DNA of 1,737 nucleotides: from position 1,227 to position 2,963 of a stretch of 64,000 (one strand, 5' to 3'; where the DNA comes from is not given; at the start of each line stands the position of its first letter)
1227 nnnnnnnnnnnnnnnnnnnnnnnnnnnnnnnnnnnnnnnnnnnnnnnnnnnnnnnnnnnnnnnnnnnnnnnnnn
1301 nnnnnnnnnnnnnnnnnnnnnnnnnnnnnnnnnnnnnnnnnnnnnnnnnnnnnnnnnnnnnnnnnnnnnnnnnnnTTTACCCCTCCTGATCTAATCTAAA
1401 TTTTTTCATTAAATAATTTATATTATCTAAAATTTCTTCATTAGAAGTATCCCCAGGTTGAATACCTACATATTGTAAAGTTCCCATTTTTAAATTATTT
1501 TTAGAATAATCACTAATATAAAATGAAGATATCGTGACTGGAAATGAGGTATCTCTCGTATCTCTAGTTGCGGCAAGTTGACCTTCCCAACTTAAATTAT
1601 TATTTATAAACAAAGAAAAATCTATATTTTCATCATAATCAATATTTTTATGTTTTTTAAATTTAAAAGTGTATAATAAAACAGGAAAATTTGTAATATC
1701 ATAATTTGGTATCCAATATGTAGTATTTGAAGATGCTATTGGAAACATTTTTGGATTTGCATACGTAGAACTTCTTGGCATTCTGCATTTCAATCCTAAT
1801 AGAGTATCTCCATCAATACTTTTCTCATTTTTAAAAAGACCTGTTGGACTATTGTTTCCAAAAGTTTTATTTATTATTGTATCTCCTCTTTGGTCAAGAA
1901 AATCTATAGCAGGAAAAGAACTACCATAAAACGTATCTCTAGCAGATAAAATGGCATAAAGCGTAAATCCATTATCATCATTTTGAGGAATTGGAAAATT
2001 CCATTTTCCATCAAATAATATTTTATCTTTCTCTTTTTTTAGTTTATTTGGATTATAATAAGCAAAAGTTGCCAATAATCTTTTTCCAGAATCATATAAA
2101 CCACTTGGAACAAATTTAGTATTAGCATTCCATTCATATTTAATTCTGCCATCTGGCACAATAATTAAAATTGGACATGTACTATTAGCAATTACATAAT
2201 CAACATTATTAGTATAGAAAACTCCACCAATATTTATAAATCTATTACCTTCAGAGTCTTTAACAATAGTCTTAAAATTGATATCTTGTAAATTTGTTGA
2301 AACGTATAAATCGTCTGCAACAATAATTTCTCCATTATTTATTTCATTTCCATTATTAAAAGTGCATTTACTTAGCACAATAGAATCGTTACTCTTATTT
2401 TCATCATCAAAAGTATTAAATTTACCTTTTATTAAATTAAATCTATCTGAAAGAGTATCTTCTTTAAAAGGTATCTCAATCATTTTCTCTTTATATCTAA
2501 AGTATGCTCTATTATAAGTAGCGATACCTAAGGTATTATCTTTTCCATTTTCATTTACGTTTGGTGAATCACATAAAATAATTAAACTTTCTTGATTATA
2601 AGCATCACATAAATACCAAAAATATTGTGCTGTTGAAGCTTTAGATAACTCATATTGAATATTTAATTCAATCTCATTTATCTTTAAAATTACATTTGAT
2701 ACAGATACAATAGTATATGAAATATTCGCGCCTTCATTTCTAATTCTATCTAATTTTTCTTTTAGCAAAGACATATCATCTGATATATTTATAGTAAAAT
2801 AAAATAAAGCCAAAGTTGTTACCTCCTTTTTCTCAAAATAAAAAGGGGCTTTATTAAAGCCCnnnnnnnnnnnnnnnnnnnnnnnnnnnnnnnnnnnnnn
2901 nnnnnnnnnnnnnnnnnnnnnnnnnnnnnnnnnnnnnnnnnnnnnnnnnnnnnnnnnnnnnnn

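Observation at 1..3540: Tandem cassette of at least four paralogous tail-fibre/receptor-binding genes with shared anchor domain and divergent tips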

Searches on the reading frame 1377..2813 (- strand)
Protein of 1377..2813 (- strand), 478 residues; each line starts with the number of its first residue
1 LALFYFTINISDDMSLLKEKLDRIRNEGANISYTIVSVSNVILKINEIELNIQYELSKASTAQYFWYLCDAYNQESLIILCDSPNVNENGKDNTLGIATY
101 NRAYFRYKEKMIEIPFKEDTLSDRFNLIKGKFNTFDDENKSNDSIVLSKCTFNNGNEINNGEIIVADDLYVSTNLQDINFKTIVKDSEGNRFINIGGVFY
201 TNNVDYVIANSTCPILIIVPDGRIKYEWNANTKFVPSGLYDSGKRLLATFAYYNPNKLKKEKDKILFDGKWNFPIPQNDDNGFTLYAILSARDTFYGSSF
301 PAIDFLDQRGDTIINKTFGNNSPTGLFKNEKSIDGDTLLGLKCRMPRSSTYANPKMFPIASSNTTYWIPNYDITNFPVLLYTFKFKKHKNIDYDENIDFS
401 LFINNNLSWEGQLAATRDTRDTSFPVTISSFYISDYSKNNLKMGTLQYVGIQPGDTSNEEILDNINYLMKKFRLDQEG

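Call 10: search_protein_families(library=pfam, proteins=[window:1377-2813:-], max_evalue=0.1)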
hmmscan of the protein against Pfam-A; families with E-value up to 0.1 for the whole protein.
window:1377-2813:- (478 aa): 0 families

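Call 11: search_protein_families(library=phrogs, proteins=[window:1377-2813:-], max_evalue=0.01)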
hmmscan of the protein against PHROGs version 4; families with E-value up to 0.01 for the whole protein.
window:1377-2813:- (478 aa): 0 families

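Call 14: search_dna_similar(query=window:1377-2813:-, collection=phages, mode=protein, max_evalue=0.001)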
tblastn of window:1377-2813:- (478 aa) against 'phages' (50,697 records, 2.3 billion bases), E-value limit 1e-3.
No match.

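Call 16: find_homologous_proteins(query=window:1377-2813:-)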
Query window:1377-2813:- (478 aa): 63 proteins with E <= 0.001 among 8000 candidates.
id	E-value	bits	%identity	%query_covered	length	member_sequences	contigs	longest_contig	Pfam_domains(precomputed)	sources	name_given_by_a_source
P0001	0.0e+0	1079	100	100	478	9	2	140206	-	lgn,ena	-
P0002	8.3e-292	986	91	100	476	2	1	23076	-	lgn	-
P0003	9.1e-286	966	89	100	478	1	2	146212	-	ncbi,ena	-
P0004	1.2e-220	751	68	100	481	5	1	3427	-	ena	-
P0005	1.1e-215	735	69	100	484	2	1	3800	-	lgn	-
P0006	5.3e-209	713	66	99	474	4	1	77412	-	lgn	-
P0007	3.4e-142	493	51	100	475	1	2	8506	-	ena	-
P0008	4.3e-142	492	51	100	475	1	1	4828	-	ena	-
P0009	6.4e-142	492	51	100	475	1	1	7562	-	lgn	-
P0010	1.7e-139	484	51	100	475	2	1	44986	-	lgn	-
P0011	2.2e-139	483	51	100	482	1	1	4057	-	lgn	-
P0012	5.3e-139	482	50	100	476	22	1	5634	-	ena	-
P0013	5.6e-139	482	50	100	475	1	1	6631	-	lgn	-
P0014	4.4e-138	479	50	100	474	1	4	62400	-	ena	-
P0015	4.8e-138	479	50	100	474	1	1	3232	-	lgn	-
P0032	1.5e-134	467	51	100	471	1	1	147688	-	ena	-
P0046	6.2e-130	452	48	100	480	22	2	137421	-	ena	-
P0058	2.7e-39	153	31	99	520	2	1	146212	-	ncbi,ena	-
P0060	1.4e-38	151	31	99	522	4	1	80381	-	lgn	-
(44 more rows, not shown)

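Call 17: find_encoding_contigs(protein=P0001, flank=10000, max_places=4)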
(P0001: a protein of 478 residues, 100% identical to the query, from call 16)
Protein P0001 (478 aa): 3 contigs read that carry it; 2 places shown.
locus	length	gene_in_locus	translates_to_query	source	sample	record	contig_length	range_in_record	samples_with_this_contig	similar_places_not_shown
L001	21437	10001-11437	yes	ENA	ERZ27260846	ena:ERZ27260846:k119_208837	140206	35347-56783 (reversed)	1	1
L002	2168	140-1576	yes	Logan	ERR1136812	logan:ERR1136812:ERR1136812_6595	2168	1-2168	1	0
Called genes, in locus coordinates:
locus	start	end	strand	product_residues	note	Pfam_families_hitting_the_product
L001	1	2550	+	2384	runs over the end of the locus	-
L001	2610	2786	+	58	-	-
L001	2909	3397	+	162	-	PF01814:Hemerythrin (weak)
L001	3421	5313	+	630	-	-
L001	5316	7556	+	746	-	PF16467:DUF5048 (weak)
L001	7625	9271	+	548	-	-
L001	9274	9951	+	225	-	-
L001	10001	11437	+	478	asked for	-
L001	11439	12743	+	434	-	-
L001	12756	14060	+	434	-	-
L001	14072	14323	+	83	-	-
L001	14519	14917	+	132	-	-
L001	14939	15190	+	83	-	-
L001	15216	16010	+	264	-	-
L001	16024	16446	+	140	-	-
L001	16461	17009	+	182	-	-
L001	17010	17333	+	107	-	-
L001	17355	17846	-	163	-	PF02075:RuvC (weak)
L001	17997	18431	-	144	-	PF00692:dUTPase, PF22769:DCD (weak)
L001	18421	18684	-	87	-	-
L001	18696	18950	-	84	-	-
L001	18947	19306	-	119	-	-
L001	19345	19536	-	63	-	-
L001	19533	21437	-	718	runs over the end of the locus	PF03477:ATP-cone, PF13597:NRDD, PF01228:Gly_radical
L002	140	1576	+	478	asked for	-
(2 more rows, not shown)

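Call 22: find_encoding_contigs(protein=P0060, flank=10000, max_places=3)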
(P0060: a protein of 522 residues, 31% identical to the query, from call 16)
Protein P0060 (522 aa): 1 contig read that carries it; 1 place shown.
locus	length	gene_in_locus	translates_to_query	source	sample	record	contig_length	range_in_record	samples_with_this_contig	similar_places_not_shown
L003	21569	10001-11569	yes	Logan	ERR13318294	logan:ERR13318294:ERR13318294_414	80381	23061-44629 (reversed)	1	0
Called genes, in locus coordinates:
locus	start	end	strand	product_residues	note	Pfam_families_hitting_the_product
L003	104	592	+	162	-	PF01814:Hemerythrin (weak)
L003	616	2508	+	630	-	-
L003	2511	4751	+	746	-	PF16467:DUF5048 (weak)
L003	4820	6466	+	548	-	-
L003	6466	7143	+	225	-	-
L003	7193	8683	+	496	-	-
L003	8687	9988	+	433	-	-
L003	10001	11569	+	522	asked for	-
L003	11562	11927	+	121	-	-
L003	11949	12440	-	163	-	-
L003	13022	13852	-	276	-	-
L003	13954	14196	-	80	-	PF00692:dUTPase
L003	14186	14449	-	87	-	-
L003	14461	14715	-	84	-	-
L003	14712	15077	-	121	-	-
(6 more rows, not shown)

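Call 23: find_encoding_contigs(protein=P0058, flank=10000, max_places=3)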
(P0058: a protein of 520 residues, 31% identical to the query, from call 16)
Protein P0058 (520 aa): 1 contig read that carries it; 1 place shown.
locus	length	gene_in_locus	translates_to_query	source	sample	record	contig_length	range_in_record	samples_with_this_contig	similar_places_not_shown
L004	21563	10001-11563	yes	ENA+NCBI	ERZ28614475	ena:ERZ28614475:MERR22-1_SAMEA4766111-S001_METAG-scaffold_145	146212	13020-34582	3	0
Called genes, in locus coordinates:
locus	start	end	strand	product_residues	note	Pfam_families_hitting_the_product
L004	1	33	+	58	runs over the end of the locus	-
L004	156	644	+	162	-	PF01814:Hemerythrin (weak)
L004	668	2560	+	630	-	-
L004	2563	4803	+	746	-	PF16467:DUF5048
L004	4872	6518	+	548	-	-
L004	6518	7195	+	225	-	-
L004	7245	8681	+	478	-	-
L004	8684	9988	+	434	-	-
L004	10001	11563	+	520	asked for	-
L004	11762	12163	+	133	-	-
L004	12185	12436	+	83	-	-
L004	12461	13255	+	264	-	-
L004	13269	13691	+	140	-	-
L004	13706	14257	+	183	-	-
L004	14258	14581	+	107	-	-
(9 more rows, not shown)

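Call 33: predict_structure(alignment_id=A2)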
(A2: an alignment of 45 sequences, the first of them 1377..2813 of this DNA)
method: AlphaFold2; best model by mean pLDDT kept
length: 478 residues; sequences in the alignment: 45
mean_pLDDT: 68.8   pTM: 0.63
mean pLDDT of the five models: 68.8, 67.5, 67.1, 64.4, 62.8
residues with pLDDT >= 90: 39; 70-90: 227; 50-70: 108; < 50: 104
segments of 3 or more residues with pLDDT < 50: 86-99, 117-145, 150-167, 173-177, 205-216, 317-323, 349-362, 418-420
pLDDT, mean of each block of 10 residues (from residue 1): 81 89 76 87 83 78 82 77 54 37 70 55 42 40 47 37 43 52 63 64 48 48 70 61 66 78 83 83 92 73 86 61 67 76 62 36 66 85 92 82 89 64 77 77 85 88 86 65
secondary structure, 60 per line:
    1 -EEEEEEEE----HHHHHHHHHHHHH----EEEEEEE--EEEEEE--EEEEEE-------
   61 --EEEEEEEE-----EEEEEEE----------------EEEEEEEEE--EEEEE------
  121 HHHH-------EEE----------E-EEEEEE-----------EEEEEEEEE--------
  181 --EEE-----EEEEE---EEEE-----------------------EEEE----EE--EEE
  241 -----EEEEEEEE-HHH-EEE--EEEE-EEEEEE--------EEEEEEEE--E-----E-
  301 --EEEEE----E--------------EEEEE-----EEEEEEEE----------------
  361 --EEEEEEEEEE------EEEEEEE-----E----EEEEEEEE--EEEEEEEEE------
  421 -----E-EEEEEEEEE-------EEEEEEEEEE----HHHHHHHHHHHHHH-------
elements in order: E2-9 H14-26 E31-37 E40-45 E48-53 E63-70 E76-82 E99-107 E110-114 H121-124 E132-134 E147-152 E164-172 E183-185 E191-195 E199-202 E226-229 E238-240 E246-253 E259-261 E264-267 E269-274 E283-290 E303-307 E327-331 E337-344 E363-372 E379-385 E396-403 E406-414 E428-436 E444-453 H458-471

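Call 37: search_solved_structures(query=A2, max_evalue=1)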
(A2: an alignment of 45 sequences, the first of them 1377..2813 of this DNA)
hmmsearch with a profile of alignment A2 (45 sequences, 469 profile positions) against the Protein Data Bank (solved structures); distinct sequences matched with E-value up to 1: 0.

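Call 42: find_encoding_contigs(protein=P0046, flank=8000, max_places=2)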
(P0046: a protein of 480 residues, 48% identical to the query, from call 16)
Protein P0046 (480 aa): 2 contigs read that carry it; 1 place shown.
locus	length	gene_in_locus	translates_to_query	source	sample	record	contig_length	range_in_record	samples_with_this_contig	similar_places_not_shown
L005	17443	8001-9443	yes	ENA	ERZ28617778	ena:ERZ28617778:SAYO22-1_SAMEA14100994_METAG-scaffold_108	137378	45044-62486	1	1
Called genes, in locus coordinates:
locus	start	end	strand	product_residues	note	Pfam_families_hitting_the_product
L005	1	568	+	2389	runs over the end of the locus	-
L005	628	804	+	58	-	-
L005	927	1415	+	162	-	PF01814:Hemerythrin (weak)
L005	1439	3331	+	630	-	-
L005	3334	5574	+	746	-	PF16467:DUF5048 (weak)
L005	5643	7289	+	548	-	-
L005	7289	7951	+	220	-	-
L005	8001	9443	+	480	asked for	-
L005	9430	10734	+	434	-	-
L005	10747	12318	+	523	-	-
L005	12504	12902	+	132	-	-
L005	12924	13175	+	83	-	-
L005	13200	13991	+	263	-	-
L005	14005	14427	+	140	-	-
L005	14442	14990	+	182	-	-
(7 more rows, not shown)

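Call 43: find_encoding_contigs(protein=P0032, flank=8000, max_places=2)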
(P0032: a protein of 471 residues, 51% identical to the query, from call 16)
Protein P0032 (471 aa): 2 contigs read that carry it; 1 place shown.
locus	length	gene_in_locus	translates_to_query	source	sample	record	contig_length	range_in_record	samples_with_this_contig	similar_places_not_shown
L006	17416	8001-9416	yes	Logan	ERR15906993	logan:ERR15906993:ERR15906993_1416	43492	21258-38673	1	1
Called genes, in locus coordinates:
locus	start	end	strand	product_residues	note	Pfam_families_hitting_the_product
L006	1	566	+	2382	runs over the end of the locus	-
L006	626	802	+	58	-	-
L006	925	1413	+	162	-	PF01814:Hemerythrin (weak)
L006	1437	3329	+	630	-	-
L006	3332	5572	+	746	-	PF16467:DUF5048 (weak)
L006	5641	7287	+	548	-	-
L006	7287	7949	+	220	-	-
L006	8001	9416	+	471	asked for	-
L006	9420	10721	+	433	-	-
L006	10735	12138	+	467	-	-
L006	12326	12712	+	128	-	-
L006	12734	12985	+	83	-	-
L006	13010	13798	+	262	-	-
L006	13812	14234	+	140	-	-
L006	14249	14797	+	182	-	-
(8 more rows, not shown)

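Call 76: search_protein_families(library=pfam, proteins=[L001:14519-14917:+, L001:14939-15190:+, L001:15216-16010:+, L001:16024-16446:+, L001:16461-17009:+, L001:17010-17333:+], max_evalue=0.01)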
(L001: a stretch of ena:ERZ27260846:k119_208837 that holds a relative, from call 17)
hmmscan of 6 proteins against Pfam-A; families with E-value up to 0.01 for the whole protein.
L001:14519-14917:+ (132 aa): 0 families

L001:14939-15190:+ (83 aa): 0 families

L001:15216-16010:+ (264 aa): 0 families

L001:16024-16446:+ (140 aa): 0 families

L001:16461-17009:+ (182 aa): 0 families

L001:17010-17333:+ (107 aa): 2 families
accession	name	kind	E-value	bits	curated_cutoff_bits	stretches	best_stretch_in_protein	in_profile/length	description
PF20573.4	DUF6782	-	0.00077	19.2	27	1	29-67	68-106/241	Putative metallopeptidase family (DUF6782)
PF10263.15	SprT-like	-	0.0041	17.4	25.6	1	47-68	57-78/108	SprT-like family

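Call 86: list_cluster_members(proteins=[L001:12756-14057:+, L001:14072-14320:+])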
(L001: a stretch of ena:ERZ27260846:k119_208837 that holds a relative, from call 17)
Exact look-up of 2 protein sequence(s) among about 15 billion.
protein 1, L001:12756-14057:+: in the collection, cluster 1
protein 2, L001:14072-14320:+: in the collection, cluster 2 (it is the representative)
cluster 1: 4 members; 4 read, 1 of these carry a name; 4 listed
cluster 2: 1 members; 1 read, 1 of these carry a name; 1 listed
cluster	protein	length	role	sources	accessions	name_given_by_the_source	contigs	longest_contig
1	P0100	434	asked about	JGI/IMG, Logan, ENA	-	hypothetical protein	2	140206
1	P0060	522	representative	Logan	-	-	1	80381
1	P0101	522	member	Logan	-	-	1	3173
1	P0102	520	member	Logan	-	-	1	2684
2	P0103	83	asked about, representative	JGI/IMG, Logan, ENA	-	hypothetical protein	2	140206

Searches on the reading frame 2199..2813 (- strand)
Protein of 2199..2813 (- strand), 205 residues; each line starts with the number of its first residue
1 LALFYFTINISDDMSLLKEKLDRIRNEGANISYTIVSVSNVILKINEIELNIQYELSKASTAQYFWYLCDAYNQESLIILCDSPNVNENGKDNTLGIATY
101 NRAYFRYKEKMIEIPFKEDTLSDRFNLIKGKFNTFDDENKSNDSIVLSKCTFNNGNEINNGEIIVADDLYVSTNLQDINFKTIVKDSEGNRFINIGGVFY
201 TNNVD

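Call 48: search_protein_representatives(alignment_id=A3)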
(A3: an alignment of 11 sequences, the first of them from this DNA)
Query: 11 sequences, 205 profile positions. Proteins with E-value up to 0.001 (for the whole library): 17; up to 1e-10: 11; up to 1e-30: 10. The best 17 are listed.
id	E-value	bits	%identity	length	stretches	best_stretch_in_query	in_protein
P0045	2.8e-96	337.2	-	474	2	1-205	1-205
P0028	2.6e-95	334.0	-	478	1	1-205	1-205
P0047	2.5e-87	308.0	-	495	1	1-205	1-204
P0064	5.1e-84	297.1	-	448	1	1-205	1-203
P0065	1.5e-73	263.0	-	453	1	1-205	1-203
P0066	4.9e-71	254.7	-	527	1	1-204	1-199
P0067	6.5e-70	251.1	-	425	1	1-205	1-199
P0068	1.4e-66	240.1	-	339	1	1-205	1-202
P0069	1.2e-56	207.7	-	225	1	1-204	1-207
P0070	7.4e-44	166.0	-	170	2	98-204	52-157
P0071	2.7e-11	59.6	-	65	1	1-65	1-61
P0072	1.7e-09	53.8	-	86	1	1-50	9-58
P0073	2.2e-08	50.1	-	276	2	122-205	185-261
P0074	2.5e-08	49.9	-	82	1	1-50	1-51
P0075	2.8e-08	49.8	-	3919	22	109-158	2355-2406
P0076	1.4e-04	37.7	-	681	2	119-205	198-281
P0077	7.0e-04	35.4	-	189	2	117-204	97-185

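Call 80: find_related_loci(query=A3, collection=genome_contigs, flank=8000)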
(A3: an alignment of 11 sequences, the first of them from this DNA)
Query A3 (205 aa) in genome_contigs; peptide patterns used: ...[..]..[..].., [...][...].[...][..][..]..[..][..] (x = any residue, [..] = any of these).
73 stretches matched a pattern, but none encodes a relative of the query by tblastn (E <= 1e-3).

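Call 81: find_related_loci(query=A3, collection=metagenome_contigs, flank=7000)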
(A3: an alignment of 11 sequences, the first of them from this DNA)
Query A3 (205 aa) in metagenome_contigs; peptide patterns used: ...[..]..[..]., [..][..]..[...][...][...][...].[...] (x = any residue, [..] = any of these).
380 stretches matched a pattern; 4 encode a relative of the query (tblastn E <= 1e-3); 3 distinct loci.
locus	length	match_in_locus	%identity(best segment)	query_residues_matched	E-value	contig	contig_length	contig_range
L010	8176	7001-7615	70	1-205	3e-101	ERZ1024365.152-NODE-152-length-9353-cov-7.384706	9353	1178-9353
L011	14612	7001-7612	76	1-205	3e-104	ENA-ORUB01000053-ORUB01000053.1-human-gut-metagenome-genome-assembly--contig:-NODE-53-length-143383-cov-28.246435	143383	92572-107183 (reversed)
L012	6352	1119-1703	44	1-200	3e-45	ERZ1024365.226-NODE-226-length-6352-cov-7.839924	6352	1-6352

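Call 82: find_encoding_contigs(protein=P0076, flank=10000, max_places=3)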
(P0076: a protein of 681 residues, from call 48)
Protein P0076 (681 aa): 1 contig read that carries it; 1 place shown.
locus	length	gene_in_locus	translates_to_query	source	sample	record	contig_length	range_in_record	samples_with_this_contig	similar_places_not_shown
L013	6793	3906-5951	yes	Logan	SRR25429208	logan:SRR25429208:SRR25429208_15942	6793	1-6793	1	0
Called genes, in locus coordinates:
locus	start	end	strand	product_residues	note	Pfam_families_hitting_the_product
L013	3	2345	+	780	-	?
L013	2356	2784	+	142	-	-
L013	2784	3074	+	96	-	-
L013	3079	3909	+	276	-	-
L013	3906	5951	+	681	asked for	-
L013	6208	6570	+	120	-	-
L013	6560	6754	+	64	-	-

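Call 84: find_encoding_contigs(protein=P0077, flank=10000, max_places=3)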
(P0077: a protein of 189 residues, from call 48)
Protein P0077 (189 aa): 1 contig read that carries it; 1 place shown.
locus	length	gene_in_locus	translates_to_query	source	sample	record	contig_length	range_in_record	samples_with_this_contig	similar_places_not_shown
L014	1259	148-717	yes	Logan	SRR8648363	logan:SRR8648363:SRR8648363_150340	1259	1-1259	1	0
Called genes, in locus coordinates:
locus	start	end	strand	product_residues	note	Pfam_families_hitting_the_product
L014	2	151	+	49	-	?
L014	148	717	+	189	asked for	-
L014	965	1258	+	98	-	?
